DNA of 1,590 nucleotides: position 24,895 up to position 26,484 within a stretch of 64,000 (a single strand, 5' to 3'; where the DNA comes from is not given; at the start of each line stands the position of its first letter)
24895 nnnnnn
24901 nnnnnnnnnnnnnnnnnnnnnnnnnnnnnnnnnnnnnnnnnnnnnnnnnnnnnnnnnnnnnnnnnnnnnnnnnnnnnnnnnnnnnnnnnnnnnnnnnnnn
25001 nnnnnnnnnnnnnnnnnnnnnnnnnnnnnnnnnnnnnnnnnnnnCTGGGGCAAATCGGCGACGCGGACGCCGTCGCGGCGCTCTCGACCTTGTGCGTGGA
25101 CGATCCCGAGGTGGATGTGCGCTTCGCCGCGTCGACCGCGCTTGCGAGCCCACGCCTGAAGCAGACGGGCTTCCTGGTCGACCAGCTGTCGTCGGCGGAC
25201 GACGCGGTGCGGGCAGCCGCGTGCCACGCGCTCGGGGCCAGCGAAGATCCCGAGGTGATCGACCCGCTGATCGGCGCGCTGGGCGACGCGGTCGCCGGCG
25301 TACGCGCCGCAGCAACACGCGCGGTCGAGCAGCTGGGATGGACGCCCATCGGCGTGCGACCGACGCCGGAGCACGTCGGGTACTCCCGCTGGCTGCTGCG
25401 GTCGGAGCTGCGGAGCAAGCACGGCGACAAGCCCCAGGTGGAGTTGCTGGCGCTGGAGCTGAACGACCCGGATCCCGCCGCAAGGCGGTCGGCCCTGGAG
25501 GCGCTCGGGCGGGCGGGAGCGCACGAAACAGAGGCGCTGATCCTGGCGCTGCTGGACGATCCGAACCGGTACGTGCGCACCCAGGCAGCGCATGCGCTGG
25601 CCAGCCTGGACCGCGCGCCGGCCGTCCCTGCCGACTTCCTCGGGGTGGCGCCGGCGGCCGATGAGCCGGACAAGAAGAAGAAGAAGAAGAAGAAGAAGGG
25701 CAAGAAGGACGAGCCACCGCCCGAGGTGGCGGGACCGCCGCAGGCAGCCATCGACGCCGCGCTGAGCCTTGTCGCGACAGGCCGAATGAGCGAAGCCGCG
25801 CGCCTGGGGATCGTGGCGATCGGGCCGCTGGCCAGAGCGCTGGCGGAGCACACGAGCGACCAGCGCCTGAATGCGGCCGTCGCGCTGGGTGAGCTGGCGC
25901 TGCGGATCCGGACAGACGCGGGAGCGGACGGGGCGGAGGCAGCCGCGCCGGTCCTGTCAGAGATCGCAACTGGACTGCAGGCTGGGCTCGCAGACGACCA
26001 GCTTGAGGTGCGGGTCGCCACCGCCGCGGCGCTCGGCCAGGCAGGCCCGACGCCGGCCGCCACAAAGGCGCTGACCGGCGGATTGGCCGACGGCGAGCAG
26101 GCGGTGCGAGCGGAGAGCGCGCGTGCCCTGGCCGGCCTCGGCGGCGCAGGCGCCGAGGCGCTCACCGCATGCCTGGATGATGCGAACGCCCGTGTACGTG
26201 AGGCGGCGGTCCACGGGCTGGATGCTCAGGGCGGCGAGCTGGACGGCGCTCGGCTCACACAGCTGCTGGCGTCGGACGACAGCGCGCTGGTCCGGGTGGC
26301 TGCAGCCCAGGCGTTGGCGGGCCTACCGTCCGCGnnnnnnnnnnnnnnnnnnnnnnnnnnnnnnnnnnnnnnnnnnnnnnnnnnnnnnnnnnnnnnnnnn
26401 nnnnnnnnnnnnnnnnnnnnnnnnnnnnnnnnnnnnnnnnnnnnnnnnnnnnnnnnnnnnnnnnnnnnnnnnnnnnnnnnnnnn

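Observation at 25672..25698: In-frame codon microsatellites inside the linkers: (AAG)9, (AAGACC)5 and a 24-nt perfect tandem duplication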

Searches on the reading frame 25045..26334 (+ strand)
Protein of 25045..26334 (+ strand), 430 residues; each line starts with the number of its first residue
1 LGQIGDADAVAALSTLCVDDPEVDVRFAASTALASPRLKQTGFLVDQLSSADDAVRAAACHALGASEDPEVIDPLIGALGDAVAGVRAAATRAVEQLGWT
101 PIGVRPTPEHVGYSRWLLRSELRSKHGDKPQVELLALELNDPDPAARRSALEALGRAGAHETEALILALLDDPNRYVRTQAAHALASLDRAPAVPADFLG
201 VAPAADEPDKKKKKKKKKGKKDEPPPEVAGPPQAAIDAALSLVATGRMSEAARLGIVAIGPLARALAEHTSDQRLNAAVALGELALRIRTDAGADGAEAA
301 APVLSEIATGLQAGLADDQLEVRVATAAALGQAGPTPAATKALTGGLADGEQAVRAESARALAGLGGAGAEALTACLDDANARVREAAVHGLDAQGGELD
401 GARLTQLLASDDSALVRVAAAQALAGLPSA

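Call 55: predict_structure(alignment_id=A1)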
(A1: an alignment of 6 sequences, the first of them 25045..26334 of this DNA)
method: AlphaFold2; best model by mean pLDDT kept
length: 430 residues; sequences in the alignment: 6
mean_pLDDT: 81.1   pTM: 0.71
mean pLDDT of the five models: 81.1, 80.7, 78.6, 76.4, 76.3
residues with pLDDT >= 90: 179; 70-90: 166; 50-70: 41; < 50: 44
segments of 3 or more residues with pLDDT < 50: 1-4, 101-104, 109-114, 201-229
pLDDT, mean of each block of 10 residues (from residue 1): 56 85 79 73 85 85 74 75 81 65 46 56 82 87 84 80 93 92 89 66 39 43 40 87 93 92 93 95 94 82 93 94 98 93 96 97 93 95 96 80 91 95 80
secondary structure, 60 per line:
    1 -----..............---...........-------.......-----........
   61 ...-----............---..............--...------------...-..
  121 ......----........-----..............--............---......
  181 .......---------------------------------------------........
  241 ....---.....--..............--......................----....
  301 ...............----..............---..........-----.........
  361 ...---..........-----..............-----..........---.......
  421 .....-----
elements in order: H6-19 H23-33 H41-47 H53-63 H69-80 H84-97 E100-102 E115-117 H119-126 H131-138 H144-157 H160-171 H175-187 H233-244 H248-252 H255-268 H271-292 H297-315 H320-333 H337-346 H352-363 H367-376 H382-395 H401-410 H414-425
